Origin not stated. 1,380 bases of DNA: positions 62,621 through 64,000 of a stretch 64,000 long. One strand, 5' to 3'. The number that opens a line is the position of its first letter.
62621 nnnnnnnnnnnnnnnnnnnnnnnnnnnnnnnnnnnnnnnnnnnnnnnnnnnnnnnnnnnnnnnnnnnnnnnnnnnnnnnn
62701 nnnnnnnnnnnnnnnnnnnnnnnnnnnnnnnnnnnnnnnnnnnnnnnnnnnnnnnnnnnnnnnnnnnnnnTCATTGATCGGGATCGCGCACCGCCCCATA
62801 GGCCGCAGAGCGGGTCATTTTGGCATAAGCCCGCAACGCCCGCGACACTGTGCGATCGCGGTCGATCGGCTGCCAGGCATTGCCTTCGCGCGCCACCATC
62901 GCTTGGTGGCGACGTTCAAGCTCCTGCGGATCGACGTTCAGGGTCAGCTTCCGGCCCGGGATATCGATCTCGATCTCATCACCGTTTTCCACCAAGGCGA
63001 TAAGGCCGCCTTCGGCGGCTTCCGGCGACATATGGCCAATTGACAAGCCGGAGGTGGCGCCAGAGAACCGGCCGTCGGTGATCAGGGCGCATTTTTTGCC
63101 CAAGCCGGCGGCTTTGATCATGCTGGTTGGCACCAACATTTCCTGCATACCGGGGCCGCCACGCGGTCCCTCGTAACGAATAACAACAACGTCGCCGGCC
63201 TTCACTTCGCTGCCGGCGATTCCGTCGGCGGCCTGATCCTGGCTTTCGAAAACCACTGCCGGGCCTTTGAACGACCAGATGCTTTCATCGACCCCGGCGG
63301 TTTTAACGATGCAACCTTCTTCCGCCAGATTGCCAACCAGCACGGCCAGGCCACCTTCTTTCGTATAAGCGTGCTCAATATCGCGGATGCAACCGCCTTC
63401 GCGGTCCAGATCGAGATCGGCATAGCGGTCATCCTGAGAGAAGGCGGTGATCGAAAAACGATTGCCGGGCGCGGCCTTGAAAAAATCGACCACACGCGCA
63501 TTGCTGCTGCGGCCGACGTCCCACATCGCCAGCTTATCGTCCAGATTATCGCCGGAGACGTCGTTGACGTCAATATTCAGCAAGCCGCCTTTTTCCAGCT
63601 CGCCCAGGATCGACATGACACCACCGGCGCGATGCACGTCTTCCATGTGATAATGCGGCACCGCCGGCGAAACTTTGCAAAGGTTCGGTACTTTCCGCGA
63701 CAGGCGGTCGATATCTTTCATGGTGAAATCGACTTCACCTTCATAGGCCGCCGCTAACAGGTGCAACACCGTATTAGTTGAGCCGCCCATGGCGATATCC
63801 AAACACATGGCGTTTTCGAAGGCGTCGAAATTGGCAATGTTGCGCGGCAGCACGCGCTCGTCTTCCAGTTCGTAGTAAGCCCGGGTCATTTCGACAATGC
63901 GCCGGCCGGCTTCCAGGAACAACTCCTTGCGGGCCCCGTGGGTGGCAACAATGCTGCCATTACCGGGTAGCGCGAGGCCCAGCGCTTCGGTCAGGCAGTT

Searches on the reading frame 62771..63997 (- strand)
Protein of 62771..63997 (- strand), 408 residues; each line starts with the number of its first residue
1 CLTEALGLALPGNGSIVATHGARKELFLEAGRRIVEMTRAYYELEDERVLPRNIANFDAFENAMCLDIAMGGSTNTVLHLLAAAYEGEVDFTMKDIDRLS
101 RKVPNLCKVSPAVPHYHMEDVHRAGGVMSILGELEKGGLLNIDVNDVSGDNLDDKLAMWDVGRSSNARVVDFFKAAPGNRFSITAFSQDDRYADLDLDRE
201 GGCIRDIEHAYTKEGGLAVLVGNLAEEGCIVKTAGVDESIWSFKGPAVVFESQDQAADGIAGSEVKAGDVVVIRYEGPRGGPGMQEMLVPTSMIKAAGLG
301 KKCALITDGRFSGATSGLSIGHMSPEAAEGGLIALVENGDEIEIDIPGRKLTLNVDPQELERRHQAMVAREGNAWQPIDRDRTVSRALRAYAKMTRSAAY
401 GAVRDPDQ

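Call 3: search_protein_families(library=pfam, proteins=[window:62771-63922:-], max_evalue=0.01)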
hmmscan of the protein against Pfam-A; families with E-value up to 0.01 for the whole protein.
window:62771-63922:- (383 aa): 2 families
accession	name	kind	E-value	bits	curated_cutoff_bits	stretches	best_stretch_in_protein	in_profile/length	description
PF24877.1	ILV_EDD_C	-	3.7e-74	248.7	27.7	1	178-377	2-191/191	Dihydroxy-acid/6-phosphogluconate dehydratase C-terminal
PF00920.27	ILVD_EDD_N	-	1e-38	133.8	27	1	3-129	197-315/316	Dihydroxy-acid/6-phosphogluconate dehydratase N-terminal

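Call 23: find_related_loci(query=window:62771-63997:-, collection=genome_contigs, flank=10000)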
Query window:62771-63997:- (408 aa) in genome_contigs; peptide patterns used: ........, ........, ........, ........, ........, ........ (x = any residue, [..] = any of these).
600 stretches matched a pattern (row limit reached: there are more); 599 encode a relative of the query (tblastn E <= 1e-3); the best 80 are kept; 80 distinct loci.
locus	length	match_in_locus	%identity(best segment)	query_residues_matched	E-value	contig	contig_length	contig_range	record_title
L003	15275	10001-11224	67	1-408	0e+0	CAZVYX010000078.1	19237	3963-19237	MAG TPA_asm: uncultured Rhodospirillaceae bacterium isolate SRP200020_co2_21 genome assembly, contig: NODE_3247_length_1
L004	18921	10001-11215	68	1-405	0e+0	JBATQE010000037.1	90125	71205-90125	MAG: Burkholderiaceae bacterium isolate MFD10539_ilm_asm_bin29 k127_117456, whole genome shotgun sequence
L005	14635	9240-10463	65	1-408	0e+0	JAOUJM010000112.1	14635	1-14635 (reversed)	MAG: Gammaproteobacteria bacterium isolate 8_1_Jan_SF_Bin103 8_1_Jan_SF_Bin103_scaffold_1925_c1, whole genome shotgun se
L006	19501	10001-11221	68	1-408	0e+0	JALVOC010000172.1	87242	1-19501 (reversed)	MAG: Chromatiales bacterium isolate A3_maxbin2_scaf2bin.437 A3_NODE_45_length_87242_cov_6.174792, whole genome shotgun s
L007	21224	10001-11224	66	1-408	2e-179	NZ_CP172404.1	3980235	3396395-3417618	Niveibacterium terrae strain 24SJ04S-2 chromosome, complete genome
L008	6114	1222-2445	65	1-408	0e+0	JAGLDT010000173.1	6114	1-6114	MAG: Cocleimonas sp. isolate SW_4_41 ROV167.bin.41.fa_173, whole genome shotgun sequence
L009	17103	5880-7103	66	1-408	6e-179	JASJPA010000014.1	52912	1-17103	MAG: Sulfuricella sp. isolate MAG_156 NODE_333_length_52912_cov_917.878010, whole genome shotgun sequence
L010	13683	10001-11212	65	1-404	7e-178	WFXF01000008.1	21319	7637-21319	MAG: Gammaproteobacteria bacterium isolate S141_38 k151_120054, whole genome shotgun sequence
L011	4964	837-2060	64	1-408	0e+0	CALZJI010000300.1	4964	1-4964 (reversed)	MAG: uncultured Chromatiaceae bacterium isolate FCS_M_Gamma_042 genome assembly, contig: k121_523686, whole genome shotg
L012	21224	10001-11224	64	1-408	4e-178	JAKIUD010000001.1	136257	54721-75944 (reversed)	MAG: Desulfuromusa sp. isolate D100SM.bin.1 NODE_35_length_136257_cov_4.944002, whole genome shotgun sequence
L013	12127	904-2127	66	1-407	1e-177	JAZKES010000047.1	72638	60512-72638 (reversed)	MAG: Pseudomonadota bacterium isolate DC_HB_02_SPN181219-bin044_1 DCHB02SPN_B044_1_000000000047, whole genome shotgun se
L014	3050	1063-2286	65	1-408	0e+0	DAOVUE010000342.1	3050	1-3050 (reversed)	MAG TPA_asm: Pseudomonadota bacterium isolate CSMAG_1671 CSMAG_1671_k141_4874815_length_3050_cov_10.5717, whole genome s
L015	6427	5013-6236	66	1-408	5e-179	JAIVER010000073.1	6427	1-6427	MAG: Thiohalomonas sp. isolate L138_T1 c_000000000152, whole genome shotgun sequence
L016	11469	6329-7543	68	1-404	3e-177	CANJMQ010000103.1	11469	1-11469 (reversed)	MAG: Bradyrhizobiaceae bacterium isolate RH-23may17-614 genome assembly, contig: RH-23may17-C44656, whole genome shotgun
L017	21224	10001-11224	66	1-408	1e-176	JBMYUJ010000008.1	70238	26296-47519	MAG: Magnetospiraceae bacterium isolate ME_XS_2211_2_bin_26 ME_XS_2211_2_bin_26_7, whole genome shotgun sequence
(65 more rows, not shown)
